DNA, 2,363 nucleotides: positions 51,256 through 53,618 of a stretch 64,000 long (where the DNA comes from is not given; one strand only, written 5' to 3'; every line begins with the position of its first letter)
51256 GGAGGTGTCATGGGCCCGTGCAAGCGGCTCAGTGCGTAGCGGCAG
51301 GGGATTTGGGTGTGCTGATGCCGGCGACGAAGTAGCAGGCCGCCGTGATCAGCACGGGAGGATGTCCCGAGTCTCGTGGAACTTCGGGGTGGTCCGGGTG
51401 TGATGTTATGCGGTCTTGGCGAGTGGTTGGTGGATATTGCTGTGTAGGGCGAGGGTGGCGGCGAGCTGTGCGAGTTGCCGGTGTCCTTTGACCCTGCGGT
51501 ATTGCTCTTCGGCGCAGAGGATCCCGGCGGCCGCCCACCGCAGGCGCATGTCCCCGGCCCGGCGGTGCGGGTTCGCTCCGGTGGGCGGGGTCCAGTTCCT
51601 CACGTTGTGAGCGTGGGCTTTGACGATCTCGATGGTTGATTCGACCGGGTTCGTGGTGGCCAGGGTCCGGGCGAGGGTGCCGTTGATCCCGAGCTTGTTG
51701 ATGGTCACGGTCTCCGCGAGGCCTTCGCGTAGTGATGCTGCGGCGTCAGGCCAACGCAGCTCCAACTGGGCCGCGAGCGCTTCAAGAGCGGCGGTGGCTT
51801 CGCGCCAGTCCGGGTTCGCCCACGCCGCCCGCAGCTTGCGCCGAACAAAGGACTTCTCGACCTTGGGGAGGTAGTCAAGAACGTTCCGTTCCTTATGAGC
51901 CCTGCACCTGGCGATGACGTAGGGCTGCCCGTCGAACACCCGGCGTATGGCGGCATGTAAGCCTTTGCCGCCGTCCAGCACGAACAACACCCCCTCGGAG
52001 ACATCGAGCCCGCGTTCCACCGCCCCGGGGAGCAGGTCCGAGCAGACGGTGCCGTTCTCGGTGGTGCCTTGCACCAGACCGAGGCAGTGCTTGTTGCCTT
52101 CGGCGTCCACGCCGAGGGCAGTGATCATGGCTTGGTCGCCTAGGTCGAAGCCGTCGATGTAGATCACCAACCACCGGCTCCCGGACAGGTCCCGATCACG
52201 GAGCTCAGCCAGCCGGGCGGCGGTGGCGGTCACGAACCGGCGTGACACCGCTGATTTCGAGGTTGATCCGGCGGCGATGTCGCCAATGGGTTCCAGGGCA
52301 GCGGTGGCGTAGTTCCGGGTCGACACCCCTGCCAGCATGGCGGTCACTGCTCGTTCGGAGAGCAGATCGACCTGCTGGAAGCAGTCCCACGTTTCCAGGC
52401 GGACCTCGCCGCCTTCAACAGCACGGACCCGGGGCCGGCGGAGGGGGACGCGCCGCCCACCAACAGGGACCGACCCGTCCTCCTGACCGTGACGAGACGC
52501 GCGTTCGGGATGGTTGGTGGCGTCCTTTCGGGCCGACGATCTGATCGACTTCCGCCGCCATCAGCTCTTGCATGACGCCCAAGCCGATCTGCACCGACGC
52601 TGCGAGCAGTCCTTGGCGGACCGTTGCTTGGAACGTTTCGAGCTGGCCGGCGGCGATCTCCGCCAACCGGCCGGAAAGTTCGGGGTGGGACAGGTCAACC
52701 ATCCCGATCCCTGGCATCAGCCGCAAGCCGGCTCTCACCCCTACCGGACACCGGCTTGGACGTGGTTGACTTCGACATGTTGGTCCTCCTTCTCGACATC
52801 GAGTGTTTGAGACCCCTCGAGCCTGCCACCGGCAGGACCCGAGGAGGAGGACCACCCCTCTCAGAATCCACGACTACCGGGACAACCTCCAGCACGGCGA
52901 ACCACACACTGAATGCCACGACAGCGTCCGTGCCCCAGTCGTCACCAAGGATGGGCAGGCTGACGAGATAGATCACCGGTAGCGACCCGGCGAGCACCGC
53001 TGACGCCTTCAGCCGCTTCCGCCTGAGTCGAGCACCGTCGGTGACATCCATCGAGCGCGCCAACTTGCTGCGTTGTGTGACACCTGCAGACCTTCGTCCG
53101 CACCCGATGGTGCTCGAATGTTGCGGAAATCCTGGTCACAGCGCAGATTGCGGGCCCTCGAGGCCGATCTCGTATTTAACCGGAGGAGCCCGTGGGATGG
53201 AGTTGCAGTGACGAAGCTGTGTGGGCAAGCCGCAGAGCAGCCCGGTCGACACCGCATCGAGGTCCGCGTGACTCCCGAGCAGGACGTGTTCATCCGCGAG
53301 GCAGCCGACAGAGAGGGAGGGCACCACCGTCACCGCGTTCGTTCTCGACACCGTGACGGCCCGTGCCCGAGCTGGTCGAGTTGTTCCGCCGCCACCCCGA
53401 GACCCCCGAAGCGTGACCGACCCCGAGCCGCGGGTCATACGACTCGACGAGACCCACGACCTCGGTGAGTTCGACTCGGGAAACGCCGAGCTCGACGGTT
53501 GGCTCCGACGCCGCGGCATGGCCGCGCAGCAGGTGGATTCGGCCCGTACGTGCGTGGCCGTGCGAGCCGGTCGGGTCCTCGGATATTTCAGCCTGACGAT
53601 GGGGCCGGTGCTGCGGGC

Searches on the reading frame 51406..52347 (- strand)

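Call 18: search_protein_families(library=pfam, proteins=[window:51406-52347:-], max_evalue=0.01)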
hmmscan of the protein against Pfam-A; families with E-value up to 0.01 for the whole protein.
window:51406-52347:- (313 aa): 1 family
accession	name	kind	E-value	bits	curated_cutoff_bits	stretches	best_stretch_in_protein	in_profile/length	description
PF00872.24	Transposase_mut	-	7.9e-26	91.3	21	1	4-245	111-348/379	Transposase, Mutator family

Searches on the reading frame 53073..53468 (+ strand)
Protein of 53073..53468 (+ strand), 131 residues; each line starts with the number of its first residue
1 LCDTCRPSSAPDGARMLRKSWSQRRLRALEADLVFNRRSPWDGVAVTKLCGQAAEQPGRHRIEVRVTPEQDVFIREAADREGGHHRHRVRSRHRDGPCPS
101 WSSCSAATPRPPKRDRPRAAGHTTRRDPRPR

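Call 18: search_protein_families(library=pfam, proteins=[window:53073-53468:+], max_evalue=0.01)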
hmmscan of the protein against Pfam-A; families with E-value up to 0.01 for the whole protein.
window:53073-53468:+ (131 aa): 0 families

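Call 81: search_protein_families(library=pfam, proteins=[window:53073-53468:+], max_evalue=5)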
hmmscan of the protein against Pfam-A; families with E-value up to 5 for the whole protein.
window:53073-53468:+ (131 aa): 1 family
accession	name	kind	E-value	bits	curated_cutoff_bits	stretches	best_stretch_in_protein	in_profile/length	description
PF08681.18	TacA1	-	0.14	12.6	21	1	61-82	1-22/80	Antitoxin TacA 1-like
